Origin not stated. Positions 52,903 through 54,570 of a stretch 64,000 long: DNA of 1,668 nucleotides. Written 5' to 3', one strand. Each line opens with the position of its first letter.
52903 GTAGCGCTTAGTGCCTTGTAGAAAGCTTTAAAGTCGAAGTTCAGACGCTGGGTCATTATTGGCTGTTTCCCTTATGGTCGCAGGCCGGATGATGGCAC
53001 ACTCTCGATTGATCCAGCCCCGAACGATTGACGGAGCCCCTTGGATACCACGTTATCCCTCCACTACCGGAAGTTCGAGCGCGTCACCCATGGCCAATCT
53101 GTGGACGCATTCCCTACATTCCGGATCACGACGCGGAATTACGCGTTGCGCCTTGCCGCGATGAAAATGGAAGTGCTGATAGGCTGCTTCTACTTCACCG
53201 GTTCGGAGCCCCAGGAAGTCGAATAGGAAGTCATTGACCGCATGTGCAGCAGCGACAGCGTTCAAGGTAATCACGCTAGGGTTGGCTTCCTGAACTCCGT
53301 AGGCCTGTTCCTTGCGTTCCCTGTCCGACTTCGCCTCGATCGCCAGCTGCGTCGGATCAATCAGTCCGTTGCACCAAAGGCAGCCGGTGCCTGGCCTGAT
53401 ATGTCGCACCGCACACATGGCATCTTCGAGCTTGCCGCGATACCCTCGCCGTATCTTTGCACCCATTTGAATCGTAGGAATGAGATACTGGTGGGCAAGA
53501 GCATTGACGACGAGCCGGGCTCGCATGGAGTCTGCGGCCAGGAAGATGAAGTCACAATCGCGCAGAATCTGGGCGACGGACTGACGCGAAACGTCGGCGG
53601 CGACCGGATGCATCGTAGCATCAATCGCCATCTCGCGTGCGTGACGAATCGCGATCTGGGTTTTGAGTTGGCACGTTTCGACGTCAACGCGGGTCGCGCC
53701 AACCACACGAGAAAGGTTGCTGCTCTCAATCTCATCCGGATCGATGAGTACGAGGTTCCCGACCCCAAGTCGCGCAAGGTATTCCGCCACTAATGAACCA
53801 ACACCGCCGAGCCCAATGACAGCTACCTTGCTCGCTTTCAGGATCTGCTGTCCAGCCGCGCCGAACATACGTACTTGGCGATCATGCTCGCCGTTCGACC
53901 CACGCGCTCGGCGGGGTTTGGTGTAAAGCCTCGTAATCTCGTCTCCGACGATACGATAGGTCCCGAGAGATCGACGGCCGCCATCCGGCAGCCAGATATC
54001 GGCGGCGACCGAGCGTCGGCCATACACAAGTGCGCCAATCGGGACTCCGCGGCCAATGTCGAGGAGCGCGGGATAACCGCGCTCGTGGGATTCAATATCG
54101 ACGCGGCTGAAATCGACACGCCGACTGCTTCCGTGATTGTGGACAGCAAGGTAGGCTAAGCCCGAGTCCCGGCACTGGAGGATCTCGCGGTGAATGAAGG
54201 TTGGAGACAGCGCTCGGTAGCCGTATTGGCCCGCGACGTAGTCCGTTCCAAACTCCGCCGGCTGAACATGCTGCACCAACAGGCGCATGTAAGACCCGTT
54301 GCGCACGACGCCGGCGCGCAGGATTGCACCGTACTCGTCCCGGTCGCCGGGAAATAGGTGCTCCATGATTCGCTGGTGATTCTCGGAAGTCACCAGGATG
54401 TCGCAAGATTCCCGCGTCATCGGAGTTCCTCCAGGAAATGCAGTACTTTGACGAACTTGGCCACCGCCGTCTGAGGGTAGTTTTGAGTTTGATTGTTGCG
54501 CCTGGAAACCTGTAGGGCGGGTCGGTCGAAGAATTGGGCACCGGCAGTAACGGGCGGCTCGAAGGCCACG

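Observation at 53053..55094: Ubiquitin-like conjugation operon: beta-grasp Ubl, E2-like protein and a JAB::E1 fusion, tightly coupled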

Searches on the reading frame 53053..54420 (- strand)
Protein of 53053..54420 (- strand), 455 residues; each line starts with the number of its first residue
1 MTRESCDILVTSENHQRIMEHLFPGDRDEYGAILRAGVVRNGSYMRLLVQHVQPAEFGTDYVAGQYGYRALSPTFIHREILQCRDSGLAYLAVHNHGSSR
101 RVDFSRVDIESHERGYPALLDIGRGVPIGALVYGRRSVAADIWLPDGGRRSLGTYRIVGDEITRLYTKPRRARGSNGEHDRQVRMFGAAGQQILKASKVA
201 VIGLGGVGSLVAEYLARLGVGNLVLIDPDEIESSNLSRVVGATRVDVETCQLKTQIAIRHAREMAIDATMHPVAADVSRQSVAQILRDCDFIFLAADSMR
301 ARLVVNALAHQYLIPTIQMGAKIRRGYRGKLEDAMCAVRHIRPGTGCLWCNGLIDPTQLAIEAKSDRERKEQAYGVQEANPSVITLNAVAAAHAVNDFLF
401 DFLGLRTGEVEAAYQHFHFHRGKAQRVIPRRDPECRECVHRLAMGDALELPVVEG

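Call 3: search_protein_families(library=pfam, proteins=[window:53053-54420:-], max_evalue=0.1)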
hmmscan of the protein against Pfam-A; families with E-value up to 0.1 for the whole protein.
window:53053-54420:- (455 aa): 8 families
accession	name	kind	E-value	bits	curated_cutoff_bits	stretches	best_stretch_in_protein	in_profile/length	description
PF00899.27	ThiF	-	8.3e-40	136.8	28.1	1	180-436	2-237/238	ThiF family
PF02826.25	2-Hacid_dh_C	-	0.00045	20.1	25.1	1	192-249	32-87/178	D-isomer specific 2-hydroxyacid dehydrogenase, NAD binding domain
PF03435.24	Sacchrp_dh_NADP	-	0.0025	18.6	25.1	1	199-272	1-79/129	Saccharopine dehydrogenase NADP binding domain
PF01266.30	DAO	-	0.0075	16.3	27.9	1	198-238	1-41/353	FAD dependent oxidoreductase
PF02558.23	ApbA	-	0.011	15.7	22.2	1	199-236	1-38/150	Ketopantoate reductase PanE/ApbA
PF02254.24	TrkA_N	-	0.014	16.1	23.8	1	199-236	1-37/116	TrkA-N domain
PF01488.26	Shikimate_DH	-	0.02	15.4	24.3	1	194-271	10-85/138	Shikimate / quinate 5-dehydrogenase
PF03807.23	F420_oxidored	-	0.046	14.7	21.6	0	198-294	1-65/94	NADP oxidoreductase coenzyme F420-dependent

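Call 4: search_protein_families(library=padloc, proteins=[window:53053-54420:-], max_evalue=0.1)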
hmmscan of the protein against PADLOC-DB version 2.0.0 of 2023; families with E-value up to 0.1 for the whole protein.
window:53053-54420:- (455 aa): 32 families (the best 25 are shown)
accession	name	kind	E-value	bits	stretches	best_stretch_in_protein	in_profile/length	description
PDLC00829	E1-E2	-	4.5e-18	63.6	1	192-351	167-319/426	E1-E2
PDLC00828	E1-E2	-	7e-17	59.8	1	194-368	173-340/431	E1-E2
PDLC00836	E1-E2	-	2.3e-16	57.5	1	191-310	336-455/602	E1-E2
PDLC00832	E1-E2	-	3.9e-14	49.8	1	192-292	334-433/588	E1-E2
PDLC00837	E1-E2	-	7.6e-14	49.4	1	189-311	318-443/593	E1-E2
PDLC00855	E1-E2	-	1.1e-13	49.1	1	191-316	297-426/579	E1-E2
PDLC00840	E1-E2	-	1.5e-13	48.7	1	192-315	209-332/458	E1-E2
PDLC00844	E1-E2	-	1.6e-13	48.2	1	176-309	258-388/489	E1-E2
PDLC00850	E1-E2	-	1.7e-12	44.6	1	182-314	299-431/566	E1-E2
PDLC00851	E1-E2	-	2.2e-12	44.6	1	191-296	235-339/491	E1-E2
PDLC00848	E1-E2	-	2.6e-12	43.8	1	181-274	360-449/607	E1-E2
PDLC00856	E1-E2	-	2.5e-11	40.8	1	194-250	320-377/573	E1-E2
PDLC00847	E1-E2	-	3.5e-11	40.2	1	190-261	280-351/523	E1-E2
PDLC00846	E1-E2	-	5.9e-11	39.6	1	179-239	300-360/587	E1-E2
PDLC00839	E1-E2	-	2.4e-10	37.3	1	184-239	359-413/602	E1-E2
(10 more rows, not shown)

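Call 6: search_protein_families(library=ncbifam, proteins=[window:53053-54420:-], max_evalue=0.1)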
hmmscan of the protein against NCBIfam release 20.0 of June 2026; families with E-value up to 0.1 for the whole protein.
window:53053-54420:- (455 aa): 39 families (the best 25 are shown)
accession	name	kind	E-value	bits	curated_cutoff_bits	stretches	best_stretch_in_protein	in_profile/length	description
TIGR02356.1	adenyl_thiF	equivalog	3.1e-26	92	275.25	1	184-331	9-151/203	thiazole biosynthesis adenylyltransferase ThiF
NF004281.0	PRK05690.1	subfamily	5.4e-23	81.5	266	1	183-324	19-157/250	molybdopterin-synthase adenylyltransferase MoeB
NF006204.0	PRK08328.1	equivalog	8.2e-23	81.2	339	1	179-318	10-148/231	hypothetical protein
NF009123.0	PRK12475.1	subfamily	1.5e-22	80.3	510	1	184-319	12-147/338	MoeB/ThiF family adenylyltransferase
NF006444.0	PRK08762.1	equivalog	1.7e-21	76.4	449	1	184-349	135-295/387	molybdopterin-synthase adenylyltransferase MoeB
NF047750.1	SAMPActivE1UbaA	equivalog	2.7e-19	69.6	450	1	186-316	22-150/270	SAMP-activating enzyme E1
TIGR02355.1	moeB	equivalog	4.3e-19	68.9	376.55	1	183-324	11-149/240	molybdopterin-synthase adenylyltransferase MoeB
NF006395.0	PRK08644.1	equivalog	4.4e-17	62.4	159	1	187-306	21-137/215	sulfur carrier protein ThiS adenylyltransferase ThiF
NF011696.0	PRK15116.1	equivalog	1.1e-16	61.3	304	1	183-321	17-154/268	tRNA cyclic N6-threonylcarbamoyladenosine(37) synthase TcdA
TIGR02354.1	thiF_fam2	equivalog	5.4e-15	55.8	152.2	1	192-312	17-135/200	thiamine biosynthesis protein ThiF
NF006077.0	PRK08223.1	equivalog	8.2e-15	54.5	266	1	180-317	12-149/296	hypothetical protein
NF005902.0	PRK07878.1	equivalog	3.4e-14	52.6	647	1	186-309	32-153/392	adenylyltransferase/sulfurtransferase MoeZ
NF004111.0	PRK05600.1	equivalog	1.5e-13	50.7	437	1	184-315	29-158/371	ThiF family adenylyltransferase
NF004804.0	PRK06153.1-3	equivalog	1.8e-12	47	340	1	191-324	174-305/401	hypothetical protein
NF004805.0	PRK06153.1-4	equivalog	2.1e-11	43.6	352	1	192-326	171-303/392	hypothetical protein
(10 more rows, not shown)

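Call 16: search_solved_structures(query=window:53053-54420:-, max_evalue=0.001, show_alignments=2)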
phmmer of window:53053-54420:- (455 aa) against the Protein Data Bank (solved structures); distinct sequences matched with E-value up to 0.001: 53.
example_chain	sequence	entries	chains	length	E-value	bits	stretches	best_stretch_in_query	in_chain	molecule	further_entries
9ea4_A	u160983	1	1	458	5.8e-29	104.5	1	8-400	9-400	Citrobacter BubCD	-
9ea5_A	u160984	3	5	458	2.1e-28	102.7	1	8-400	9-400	Citrobacter BubCD | Citrobacter BubCD D104A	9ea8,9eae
9eav_A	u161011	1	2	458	4.4e-28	101.6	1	8-400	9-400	Citrobacter BubCD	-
8se9_A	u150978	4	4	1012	7e-16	61.4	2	175-321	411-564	Ubiquitin-like modifier-activating enzyme 7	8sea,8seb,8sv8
8oif_A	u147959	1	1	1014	7e-16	61.4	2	175-321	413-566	Ubiquitin-like modifier-activating enzyme 7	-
1jw9_B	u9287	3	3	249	2.8e-13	52.8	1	181-325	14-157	MOLYBDOPTERIN BIOSYNTHESIS MOEB PROTEIN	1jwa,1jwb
6yub_B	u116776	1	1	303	7.4e-13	51.4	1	184-308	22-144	Adenylyltransferase and sulfurtransferase uba4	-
6yuc_D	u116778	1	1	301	7.4e-13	51.4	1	184-308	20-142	Adenylyltransferase and sulfurtransferase uba4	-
6z6s_DDD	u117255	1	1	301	7.5e-13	51.4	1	184-308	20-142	Adenylyltransferase and sulfurtransferase uba4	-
1zfn_A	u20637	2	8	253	1e-12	50.9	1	187-320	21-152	Adenylyltransferase thiF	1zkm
1zud_1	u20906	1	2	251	1e-12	50.9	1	187-320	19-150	Adenylyltransferase thiF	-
6yub_A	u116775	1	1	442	1.4e-12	50.5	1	184-308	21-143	Adenylyltransferase and sulfurtransferase uba4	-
4d7a_A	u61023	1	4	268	5.2e-12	48.6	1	183-321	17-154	TRNA THREONYLCARBAMOYLADENOSINE DEHYDRATASE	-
4d79_A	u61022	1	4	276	5.3e-12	48.6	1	183-321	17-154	TRNA THREONYLCARBAMOYLADENOSINE DEHYDRATASE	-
4yed_A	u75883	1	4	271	5.3e-12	48.6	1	183-321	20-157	tRNA threonylcarbamoyladenosine dehydratase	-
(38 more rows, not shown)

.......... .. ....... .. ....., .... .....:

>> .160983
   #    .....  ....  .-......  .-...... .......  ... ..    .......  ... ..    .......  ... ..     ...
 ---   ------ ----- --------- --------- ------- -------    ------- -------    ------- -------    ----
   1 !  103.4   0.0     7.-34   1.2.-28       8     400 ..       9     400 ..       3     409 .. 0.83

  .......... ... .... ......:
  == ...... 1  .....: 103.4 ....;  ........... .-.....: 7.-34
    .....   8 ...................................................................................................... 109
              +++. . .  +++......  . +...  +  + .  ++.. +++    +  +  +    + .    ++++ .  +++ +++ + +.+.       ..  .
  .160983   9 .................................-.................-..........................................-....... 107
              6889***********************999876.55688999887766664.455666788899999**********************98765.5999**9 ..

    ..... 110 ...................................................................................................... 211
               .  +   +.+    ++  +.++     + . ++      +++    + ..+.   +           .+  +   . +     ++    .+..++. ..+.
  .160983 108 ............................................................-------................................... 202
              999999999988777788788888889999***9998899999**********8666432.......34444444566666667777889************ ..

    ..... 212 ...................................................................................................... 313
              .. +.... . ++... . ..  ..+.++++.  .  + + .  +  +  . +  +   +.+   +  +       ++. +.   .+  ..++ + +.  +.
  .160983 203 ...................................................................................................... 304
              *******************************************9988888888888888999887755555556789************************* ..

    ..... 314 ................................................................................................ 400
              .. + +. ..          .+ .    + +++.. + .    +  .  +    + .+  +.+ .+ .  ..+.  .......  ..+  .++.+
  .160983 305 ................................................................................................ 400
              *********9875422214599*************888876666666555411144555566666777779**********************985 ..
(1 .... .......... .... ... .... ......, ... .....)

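Call 71: search_protein_families(library=phrogs, proteins=[window:53053-54420:-], max_evalue=0.01)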
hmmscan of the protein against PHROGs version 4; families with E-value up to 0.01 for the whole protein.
window:53053-54420:- (455 aa): 3 families
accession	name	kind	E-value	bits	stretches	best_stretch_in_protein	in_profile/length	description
phrog_37075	-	unknown function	1.5e-16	61.6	1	183-330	9-156/256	-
phrog_19840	-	unknown function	3.7e-16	60.5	1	184-322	111-251/367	-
phrog_2640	-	other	1.2e-05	25.4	1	195-317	162-271/345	zinc containing alcohol dehydrogenase superfamily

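Call 89: search_dna_similar(query=window:53053-54420:-, collection=plasmids, mode=protein, max_rows=15)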
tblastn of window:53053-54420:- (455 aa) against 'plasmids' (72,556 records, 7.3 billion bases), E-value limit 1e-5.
Records with a match: 446; places in all: 466; records where one place covers at least 80% of the query: 88.
Best place of each record, by identity: <60% 446.
By first word of the organism name: Bacillus 48; Escherichia 34; Rhizobium 32; Legionella 26; Ralstonia 23; Sinorhizobium 18; Pantoea 18; Enterobacter 17; Bradyrhizobium 11; Klebsiella 9; and 110 more.
By predicted mobility (MOB-suite, as given by PLSDB): non-mobilizable 244; conjugative 156; mobilizable 46.
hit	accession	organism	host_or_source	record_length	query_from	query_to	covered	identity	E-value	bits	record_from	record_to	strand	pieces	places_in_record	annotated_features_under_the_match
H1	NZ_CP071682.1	Rhizobium ruizarguesonis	lentil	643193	1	441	97%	47.4%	3e-114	376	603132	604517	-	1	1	ThiF family adenylyltransferase | hypothetical protein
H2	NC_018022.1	Mycolicibacterium chubuense NBB4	-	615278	4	450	98%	46.2%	5e-108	358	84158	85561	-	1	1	ThiF family adenylyltransferase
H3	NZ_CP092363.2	Mycolicibacterium crocinum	-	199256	8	450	97%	45.6%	2e-97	327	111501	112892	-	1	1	ThiF family adenylyltransferase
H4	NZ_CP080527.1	Mesorhizobium sp. AR07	Oxytropis sp.,Cell culture,root nodule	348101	8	452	98%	45.4%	5e-119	390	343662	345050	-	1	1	ThiF family adenylyltransferase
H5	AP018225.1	Nostoc linckia NIES-25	-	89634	15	438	93%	44.3%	6e-90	306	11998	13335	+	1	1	hypothetical protein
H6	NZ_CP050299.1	Mesorhizobium huakuii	Oxytropis kamtschatica,cell ...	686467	3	454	99%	41.3%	3e-101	338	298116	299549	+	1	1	ThiF family adenylyltransferase | hypothetical protein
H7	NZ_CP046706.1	Nostoc sp. ATCC 53789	-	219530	4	451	98%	41.6%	2e-85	293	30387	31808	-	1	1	ThiF family adenylyltransferase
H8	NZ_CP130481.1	Rhodococcus aetherivorans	Bacteria, whole organism,Rough variant ...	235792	18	438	93%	43.6%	3e-92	312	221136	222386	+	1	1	ThiF family adenylyltransferase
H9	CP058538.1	Deinococcus sp. D7000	seawater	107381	8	323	69%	46.4%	1e-76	267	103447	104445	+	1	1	ThiF family adenylyltransferase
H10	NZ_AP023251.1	Mesorhizobium sp. 131-2-5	Lotus japonicus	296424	55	452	87%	33.3%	4e-41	164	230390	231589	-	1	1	ThiF family adenylyltransferase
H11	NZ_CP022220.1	Bradyrhizobium guangxiense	peanut,cell culture,roots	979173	7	405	88%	32.9%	8e-43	169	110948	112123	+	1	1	ThiF family adenylyltransferase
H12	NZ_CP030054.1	Bradyrhizobium guangzhouense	Arachis hypogaea,Microbe,nodule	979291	7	405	88%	32.9%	8e-43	169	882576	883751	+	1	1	ThiF family adenylyltransferase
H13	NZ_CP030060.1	Bradyrhizobium sp. CCBAU 53351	Arachis hypogaea,Microbe,nodule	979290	7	405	88%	32.9%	8e-43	169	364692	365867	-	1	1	ThiF family adenylyltransferase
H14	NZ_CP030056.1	Bradyrhizobium sp. CCBAU 53340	Arachis hypogaea,Microbe,nodule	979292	7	405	88%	32.9%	8e-43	169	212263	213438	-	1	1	ThiF family adenylyltransferase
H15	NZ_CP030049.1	Bradyrhizobium sp. CCBAU 53338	Arachis hypogaea,Microbe,nodule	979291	7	405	88%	32.9%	8e-43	169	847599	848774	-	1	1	ThiF family adenylyltransferase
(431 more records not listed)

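Call 90: get_annotated_region(hit=H1, flank=5000)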
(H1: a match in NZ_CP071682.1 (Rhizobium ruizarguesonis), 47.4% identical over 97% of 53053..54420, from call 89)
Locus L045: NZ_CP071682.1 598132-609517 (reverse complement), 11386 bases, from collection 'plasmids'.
description: Rhizobium ruizarguesonis strain NZLR24 plasmid p4, complete sequence
organism: Rhizobium ruizarguesonis (NCBI taxid 2081791)
taxonomy: Bacteria; Pseudomonadota; Alphaproteobacteria; Hyphomicrobiales; Rhizobiaceae; Rhizobium; Rhizobium ruizarguesonis
host: -; source: lentil; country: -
typing (MOB-suite, as given by PLSDB): conjugative; replicon rep_cluster_471,rep_cluster_512; relaxase MOBP,MOBQ; mating-pair formation MPF_T
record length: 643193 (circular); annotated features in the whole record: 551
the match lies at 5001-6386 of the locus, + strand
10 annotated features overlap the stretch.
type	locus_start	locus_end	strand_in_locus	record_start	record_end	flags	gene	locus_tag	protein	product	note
CDS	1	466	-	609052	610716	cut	-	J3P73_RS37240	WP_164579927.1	N-6 DNA methylase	GO:0006306 - DNA methylation [Evidence IEA]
CDS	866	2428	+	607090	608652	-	-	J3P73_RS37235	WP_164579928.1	hypothetical protein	-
CDS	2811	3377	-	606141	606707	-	-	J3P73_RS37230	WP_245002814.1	ImmA/IrrE family metallo-endopeptidase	-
CDS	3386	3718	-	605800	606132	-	-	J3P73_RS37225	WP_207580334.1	helix-turn-helix transcriptional regulator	-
CDS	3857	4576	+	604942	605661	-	-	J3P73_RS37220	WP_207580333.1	multiubiquitin domain-containing protein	-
CDS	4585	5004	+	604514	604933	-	-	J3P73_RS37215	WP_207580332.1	hypothetical protein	-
CDS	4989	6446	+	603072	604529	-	-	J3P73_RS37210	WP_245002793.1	ThiF family adenylyltransferase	-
CDS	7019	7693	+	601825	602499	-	-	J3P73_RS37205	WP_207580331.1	transcriptional regulator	-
CDS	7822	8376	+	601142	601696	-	-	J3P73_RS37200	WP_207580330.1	hypothetical protein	-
CDS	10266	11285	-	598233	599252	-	-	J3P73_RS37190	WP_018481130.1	1-aminocyclopropane-1-carboxylate deaminase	GO:0042217 - 1-aminocyclopropane-1-carboxylate catabolic process [Evidence IEA]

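Call 91: get_annotated_region(hit=H2, flank=5000)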
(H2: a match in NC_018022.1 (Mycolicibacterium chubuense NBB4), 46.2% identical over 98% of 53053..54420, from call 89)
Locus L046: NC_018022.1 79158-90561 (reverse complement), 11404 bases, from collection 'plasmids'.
description: Mycolicibacterium chubuense NBB4 plasmid pMYCCH.01, complete sequence
organism: Mycolicibacterium chubuense NBB4 (NCBI taxid 710421)
taxonomy: Bacteria; Actinomycetota; Actinomycetes; Mycobacteriales; Mycobacteriaceae; Mycolicibacterium; Mycolicibacterium chubuense; Mycolicibacterium chubuense NBB4
host: -; source: -; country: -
typing (MOB-suite, as given by PLSDB): mobilizable; relaxase MOBF,MOBF
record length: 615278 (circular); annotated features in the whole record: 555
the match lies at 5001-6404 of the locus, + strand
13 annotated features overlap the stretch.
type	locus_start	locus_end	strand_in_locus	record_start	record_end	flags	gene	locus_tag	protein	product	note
CDS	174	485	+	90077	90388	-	-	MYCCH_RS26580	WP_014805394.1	signal transduction histidine kinase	-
CDS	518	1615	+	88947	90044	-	-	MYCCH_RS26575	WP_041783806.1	dihydrodipicolinate reductase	-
CDS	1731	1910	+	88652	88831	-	-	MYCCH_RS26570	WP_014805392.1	hypothetical protein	-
CDS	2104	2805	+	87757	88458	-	-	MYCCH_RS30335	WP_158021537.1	hypothetical protein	-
CDS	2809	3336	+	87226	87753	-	-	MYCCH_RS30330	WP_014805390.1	ImmA/IrrE family metallo-endopeptidase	-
CDS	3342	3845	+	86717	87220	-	-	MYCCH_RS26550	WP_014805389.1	hypothetical protein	-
CDS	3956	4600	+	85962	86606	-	-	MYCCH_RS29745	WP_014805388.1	multiubiquitin domain-containing protein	-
CDS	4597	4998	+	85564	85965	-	-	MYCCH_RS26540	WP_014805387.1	hypothetical protein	-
CDS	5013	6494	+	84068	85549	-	-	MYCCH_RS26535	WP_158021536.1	ThiF family adenylyltransferase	-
CDS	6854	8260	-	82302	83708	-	-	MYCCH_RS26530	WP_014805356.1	hypothetical protein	-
CDS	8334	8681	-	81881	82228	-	-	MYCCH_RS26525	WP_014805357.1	helix-turn-helix transcriptional regulator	-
CDS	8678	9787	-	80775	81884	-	-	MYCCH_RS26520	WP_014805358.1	site-specific integrase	GO:0015074 - DNA integration [Evidence IEA]; GO:0006310 - DNA recombination [Evidence IEA]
CDS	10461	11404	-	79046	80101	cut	-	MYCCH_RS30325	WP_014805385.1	IS110 family transposase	-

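Call 92: get_annotated_region(hit=H5, flank=5000)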
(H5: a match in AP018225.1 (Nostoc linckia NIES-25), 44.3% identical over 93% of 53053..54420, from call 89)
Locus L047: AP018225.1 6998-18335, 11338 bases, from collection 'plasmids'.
description: Nostoc linckia NIES-25 plasmid plasmid3 DNA, complete genome
organism: Nostoc linckia NIES-25 (NCBI taxid 1091006)
taxonomy: Bacteria; Cyanobacteriota; Cyanophyceae; Nostocales; Nostocaceae; Nostoc; Nostoc linckia; Nostoc linckia NIES-25
host: -; source: -; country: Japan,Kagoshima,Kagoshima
typing (MOB-suite, as given by PLSDB): conjugative; replicon rep_cluster_1657; relaxase MOBF; mating-pair formation MPF_T
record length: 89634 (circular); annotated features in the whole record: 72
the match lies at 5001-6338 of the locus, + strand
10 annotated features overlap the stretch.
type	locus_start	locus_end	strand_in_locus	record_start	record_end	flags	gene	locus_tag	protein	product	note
CDS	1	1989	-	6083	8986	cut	-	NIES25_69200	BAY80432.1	hypothetical protein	-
CDS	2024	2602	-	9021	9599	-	-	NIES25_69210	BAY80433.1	hypothetical protein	-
CDS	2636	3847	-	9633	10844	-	-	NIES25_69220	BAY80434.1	hypothetical protein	-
CDS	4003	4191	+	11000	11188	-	-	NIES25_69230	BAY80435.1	hypothetical protein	-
CDS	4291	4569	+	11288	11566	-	-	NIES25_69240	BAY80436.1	hypothetical protein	-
CDS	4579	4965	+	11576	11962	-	-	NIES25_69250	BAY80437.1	hypothetical protein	-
CDS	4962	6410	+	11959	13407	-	-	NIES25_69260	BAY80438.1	hypothetical protein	-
CDS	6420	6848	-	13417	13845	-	-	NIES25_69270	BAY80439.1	hypothetical protein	-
CDS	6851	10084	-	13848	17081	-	-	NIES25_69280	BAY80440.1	hypothetical protein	-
CDS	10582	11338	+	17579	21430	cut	-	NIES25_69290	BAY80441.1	hypothetical protein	-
